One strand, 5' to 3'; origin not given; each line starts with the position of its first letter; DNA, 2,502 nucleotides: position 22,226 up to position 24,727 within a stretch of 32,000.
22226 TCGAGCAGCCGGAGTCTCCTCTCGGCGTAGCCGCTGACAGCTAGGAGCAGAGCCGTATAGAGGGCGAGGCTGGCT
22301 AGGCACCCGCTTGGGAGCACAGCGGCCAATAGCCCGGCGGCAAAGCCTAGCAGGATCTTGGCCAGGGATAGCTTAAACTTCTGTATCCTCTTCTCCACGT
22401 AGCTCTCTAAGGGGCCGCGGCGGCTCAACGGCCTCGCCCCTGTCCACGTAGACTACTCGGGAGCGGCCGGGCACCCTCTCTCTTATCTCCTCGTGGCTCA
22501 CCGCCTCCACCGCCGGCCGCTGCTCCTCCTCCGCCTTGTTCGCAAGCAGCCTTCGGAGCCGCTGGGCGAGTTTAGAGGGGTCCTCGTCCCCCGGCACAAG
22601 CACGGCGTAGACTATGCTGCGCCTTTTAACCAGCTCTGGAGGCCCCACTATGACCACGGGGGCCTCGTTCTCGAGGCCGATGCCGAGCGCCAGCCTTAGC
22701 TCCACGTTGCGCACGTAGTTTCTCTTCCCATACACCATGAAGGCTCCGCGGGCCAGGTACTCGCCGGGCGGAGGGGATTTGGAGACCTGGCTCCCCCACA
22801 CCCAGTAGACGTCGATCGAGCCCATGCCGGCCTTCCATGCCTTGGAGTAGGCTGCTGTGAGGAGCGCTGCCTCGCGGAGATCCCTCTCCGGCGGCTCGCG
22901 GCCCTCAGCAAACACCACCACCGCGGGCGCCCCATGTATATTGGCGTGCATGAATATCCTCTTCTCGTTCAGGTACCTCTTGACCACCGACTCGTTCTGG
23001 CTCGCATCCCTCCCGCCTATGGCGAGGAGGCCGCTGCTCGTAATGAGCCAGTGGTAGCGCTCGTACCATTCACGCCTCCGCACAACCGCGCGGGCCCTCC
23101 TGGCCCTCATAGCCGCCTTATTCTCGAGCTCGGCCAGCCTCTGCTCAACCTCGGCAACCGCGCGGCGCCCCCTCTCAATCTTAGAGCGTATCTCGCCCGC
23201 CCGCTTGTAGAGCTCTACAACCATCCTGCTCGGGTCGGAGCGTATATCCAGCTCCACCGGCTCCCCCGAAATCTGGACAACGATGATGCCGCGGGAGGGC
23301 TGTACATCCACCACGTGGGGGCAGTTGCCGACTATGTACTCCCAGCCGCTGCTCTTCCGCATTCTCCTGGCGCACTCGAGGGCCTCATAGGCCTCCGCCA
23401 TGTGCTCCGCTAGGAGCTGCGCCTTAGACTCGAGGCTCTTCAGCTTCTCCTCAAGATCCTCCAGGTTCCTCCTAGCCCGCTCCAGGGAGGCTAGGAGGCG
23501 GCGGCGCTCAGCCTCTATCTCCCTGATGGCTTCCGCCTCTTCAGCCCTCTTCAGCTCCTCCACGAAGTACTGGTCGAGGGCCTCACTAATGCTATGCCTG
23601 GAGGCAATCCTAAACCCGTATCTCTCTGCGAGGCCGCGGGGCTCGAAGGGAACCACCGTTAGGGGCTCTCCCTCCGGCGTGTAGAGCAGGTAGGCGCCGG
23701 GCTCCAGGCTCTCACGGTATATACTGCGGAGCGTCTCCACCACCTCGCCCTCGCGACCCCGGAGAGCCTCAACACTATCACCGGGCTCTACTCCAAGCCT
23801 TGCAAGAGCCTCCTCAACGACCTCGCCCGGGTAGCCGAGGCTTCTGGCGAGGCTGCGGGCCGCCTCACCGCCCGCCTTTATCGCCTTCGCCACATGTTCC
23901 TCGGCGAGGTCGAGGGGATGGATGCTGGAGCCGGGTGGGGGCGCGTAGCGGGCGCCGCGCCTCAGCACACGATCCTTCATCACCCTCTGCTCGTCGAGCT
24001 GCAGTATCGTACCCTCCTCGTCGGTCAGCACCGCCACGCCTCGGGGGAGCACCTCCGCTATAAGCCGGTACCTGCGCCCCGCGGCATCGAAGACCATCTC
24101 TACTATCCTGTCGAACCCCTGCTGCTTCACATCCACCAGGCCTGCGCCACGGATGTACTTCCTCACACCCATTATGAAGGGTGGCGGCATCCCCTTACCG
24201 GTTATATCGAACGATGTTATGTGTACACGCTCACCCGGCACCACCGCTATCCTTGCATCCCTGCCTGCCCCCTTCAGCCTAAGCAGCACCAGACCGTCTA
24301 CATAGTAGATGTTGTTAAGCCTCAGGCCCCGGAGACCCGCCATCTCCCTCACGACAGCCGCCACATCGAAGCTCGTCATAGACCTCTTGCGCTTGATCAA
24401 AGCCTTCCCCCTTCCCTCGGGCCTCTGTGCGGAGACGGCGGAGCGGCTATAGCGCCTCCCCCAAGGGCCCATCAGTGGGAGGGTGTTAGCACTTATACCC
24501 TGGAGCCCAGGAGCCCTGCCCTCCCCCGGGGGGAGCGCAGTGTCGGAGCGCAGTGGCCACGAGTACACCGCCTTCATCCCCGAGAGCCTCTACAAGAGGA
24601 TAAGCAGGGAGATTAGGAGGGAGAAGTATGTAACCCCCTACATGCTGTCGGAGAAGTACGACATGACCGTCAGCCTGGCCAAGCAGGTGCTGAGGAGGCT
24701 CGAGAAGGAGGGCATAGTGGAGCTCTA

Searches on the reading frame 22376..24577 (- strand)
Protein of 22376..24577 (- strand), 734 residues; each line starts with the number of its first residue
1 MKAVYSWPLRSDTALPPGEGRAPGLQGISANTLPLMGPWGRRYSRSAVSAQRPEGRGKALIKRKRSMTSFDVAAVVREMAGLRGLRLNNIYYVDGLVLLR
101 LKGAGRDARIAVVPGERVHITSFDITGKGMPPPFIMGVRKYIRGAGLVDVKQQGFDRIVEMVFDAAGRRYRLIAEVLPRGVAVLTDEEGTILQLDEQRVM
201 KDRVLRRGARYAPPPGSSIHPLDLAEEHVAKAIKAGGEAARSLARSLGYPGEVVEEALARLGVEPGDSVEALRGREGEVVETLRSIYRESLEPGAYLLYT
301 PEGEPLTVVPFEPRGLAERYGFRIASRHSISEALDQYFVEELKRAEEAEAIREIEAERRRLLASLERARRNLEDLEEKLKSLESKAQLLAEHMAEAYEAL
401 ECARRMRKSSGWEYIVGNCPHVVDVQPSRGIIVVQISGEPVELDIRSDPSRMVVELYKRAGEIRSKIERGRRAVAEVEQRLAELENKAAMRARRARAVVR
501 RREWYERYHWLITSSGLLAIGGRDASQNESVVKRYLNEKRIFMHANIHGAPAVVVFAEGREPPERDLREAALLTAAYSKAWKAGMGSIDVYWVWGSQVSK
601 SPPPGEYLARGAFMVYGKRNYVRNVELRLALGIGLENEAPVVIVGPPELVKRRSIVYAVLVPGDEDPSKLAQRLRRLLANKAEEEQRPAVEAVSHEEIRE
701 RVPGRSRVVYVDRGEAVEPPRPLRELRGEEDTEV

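Call 89: search_protein_families(library=pfam, proteins=[window:22376-24577:-], max_evalue=0.00001)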
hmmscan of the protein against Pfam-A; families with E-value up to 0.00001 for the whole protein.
window:22376-24577:- (734 aa): 2 families
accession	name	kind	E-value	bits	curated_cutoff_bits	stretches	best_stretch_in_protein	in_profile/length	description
PF05833.16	NFACT_N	-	5.3e-37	128.1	31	1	69-489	2-419/456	NFACT N-terminal and middle domains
PF05670.18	NFACT-R_1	-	1.9e-31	109.3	29.8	1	508-617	2-112/112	NFACT protein RNA binding domain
